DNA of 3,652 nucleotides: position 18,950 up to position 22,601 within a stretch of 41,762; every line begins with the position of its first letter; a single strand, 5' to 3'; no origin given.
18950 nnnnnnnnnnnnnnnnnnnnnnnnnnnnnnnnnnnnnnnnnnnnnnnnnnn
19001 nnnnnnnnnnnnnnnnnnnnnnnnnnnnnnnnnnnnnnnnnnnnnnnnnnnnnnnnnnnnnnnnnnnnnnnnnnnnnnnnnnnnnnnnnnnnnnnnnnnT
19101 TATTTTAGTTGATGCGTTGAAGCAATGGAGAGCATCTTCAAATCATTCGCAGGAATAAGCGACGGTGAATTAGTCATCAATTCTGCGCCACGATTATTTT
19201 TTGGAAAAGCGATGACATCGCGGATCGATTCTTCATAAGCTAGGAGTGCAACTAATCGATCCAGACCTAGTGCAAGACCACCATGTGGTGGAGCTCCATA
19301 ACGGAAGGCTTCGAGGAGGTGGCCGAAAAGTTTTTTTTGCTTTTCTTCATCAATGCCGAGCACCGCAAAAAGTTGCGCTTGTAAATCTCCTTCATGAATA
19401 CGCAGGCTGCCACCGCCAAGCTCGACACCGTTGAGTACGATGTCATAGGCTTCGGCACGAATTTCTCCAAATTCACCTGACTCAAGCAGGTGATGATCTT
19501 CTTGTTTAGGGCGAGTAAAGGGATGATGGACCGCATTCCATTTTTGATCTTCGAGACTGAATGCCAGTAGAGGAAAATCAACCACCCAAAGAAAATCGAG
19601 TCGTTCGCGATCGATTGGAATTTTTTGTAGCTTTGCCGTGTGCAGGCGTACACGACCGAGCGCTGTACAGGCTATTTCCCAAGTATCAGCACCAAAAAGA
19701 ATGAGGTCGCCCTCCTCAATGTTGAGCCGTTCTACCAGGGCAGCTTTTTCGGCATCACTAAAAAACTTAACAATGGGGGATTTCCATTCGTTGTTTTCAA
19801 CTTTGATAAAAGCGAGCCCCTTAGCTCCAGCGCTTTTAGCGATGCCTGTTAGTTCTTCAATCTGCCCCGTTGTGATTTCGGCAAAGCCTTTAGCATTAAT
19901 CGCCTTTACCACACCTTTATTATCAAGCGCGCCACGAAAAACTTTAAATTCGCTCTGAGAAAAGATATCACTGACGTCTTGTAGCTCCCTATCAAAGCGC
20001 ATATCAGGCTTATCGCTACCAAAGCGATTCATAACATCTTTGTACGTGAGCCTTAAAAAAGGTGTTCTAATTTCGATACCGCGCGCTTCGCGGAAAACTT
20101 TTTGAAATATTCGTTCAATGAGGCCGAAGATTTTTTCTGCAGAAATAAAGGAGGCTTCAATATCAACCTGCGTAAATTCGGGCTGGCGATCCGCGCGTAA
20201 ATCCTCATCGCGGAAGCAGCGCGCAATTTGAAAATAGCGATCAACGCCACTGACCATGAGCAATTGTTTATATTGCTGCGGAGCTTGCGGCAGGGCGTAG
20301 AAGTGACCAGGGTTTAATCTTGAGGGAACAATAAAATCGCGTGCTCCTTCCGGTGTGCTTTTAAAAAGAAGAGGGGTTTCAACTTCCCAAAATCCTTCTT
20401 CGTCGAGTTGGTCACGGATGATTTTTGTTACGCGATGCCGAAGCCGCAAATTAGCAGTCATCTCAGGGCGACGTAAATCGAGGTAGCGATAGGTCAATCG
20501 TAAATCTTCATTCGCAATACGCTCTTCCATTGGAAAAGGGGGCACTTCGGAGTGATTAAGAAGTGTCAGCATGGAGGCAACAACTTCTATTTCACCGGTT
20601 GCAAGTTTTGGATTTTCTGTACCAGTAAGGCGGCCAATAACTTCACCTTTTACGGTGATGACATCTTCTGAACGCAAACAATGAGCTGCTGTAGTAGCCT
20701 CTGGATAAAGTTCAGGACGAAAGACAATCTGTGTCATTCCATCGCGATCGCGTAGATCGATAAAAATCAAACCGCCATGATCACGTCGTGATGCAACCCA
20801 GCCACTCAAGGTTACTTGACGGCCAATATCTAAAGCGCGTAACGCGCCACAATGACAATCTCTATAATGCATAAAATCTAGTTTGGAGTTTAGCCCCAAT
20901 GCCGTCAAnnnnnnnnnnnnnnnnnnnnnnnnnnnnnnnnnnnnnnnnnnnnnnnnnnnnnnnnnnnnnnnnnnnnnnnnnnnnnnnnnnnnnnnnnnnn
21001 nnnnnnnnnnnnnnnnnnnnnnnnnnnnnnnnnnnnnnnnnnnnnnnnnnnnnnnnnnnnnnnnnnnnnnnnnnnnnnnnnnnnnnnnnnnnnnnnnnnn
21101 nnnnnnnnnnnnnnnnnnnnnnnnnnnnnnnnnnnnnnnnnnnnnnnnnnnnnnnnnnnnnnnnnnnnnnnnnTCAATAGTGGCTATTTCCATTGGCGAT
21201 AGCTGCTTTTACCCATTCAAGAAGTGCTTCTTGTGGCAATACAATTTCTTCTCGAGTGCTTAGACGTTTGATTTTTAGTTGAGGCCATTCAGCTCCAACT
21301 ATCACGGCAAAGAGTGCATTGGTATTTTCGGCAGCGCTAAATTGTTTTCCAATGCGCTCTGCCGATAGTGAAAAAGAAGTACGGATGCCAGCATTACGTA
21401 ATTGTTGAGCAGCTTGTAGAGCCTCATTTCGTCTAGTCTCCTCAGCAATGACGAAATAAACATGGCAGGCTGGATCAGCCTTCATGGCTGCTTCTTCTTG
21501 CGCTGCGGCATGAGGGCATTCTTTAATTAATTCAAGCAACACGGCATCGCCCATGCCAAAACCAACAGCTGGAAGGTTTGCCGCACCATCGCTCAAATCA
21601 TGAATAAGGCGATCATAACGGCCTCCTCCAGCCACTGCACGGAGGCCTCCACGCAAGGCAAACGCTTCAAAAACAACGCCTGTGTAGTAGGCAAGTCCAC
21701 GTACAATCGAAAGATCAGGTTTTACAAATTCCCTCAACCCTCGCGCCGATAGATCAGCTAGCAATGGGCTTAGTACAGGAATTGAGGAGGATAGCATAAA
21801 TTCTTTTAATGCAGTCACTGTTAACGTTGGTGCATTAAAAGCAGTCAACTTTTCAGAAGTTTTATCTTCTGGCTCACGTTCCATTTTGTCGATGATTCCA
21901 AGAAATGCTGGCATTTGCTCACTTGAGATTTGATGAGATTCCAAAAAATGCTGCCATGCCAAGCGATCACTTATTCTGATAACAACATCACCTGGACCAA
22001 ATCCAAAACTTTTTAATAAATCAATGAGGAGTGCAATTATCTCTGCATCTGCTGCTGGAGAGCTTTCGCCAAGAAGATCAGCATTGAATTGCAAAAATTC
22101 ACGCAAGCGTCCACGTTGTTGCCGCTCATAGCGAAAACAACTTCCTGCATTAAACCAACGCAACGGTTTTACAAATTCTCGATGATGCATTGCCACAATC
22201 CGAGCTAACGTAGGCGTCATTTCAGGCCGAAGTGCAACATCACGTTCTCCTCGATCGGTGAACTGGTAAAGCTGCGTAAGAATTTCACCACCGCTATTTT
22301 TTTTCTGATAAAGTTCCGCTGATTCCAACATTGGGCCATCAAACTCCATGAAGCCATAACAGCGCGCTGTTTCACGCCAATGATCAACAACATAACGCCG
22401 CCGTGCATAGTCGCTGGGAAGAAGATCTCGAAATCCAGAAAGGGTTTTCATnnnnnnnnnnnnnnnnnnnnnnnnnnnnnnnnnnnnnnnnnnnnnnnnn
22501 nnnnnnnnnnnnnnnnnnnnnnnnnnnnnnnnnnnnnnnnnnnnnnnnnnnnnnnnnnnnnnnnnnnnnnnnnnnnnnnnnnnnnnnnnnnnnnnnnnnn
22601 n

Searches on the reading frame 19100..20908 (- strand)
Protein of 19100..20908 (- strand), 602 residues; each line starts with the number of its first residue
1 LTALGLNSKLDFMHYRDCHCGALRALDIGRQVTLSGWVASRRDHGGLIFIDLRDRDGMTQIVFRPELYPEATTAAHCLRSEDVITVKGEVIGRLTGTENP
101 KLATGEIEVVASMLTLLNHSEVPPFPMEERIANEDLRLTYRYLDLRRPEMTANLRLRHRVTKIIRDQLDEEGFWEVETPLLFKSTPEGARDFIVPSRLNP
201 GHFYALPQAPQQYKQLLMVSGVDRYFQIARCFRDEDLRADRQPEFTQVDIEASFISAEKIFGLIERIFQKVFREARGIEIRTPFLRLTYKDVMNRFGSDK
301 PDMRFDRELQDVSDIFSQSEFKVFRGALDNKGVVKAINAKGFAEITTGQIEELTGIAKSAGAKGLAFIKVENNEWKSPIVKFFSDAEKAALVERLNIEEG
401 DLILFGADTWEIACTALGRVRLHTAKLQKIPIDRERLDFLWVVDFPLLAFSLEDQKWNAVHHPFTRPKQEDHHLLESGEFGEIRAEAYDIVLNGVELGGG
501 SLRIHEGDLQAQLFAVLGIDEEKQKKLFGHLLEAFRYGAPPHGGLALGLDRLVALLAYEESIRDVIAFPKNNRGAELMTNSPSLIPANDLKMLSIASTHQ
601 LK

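Call 13: search_protein_families(library=pfam, proteins=[window:19100-20908:-])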
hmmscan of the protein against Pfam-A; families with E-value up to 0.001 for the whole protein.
window:19100-20908:- (602 aa): 3 families
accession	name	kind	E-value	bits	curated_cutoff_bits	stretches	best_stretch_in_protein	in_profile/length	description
PF00152.25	tRNA-synt_2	-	6.5e-121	403.6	25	1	133-571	1-307/308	tRNA synthetases class II (D, K and N)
PF02938.19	GAD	-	1e-27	96.7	23.4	1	324-417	1-95/95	GAD domain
PF01336.31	tRNA_anti-codon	-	2e-15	56.9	27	1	32-116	1-74/75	OB-fold nucleic acid binding domain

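Call 82: find_encoding_contigs(protein=window:19100-20872:-, flank=3000, max_places=8)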
Protein window:19100-20872:- (590 aa): 1 contig read that carries it; 1 place shown.
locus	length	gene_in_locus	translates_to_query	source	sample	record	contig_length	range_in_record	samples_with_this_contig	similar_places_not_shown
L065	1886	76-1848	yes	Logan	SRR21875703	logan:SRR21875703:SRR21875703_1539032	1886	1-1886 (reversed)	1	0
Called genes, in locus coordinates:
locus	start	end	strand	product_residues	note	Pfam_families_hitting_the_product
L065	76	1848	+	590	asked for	PF01336:tRNA_anti-codon, PF00152:tRNA-synt_2, PF02938:GAD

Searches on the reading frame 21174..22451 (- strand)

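Call 13: search_protein_families(library=pfam, proteins=[window:21174-22451:-])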
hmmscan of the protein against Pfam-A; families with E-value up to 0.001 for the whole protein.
window:21174-22451:- (425 aa): 4 families
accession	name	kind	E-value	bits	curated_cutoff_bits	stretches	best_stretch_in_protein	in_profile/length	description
PF13393.11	tRNA-synt_His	-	3e-44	151.9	25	1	6-300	1-303/308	Histidyl-tRNA synthetase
PF03129.25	HGTP_anticodon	-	1.6e-11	44.6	21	1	338-416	9-93/94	Anticodon binding domain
PF00587.30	tRNA-synt_2b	-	3.9e-10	40.5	29.3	1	62-194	1-110/179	tRNA synthetase class II core domain (G, H, P, S and T)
PF01409.25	tRNA-synt_2d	-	2.2e-05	24.5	19.8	1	21-135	22-141/246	tRNA synthetases class II core domain (F)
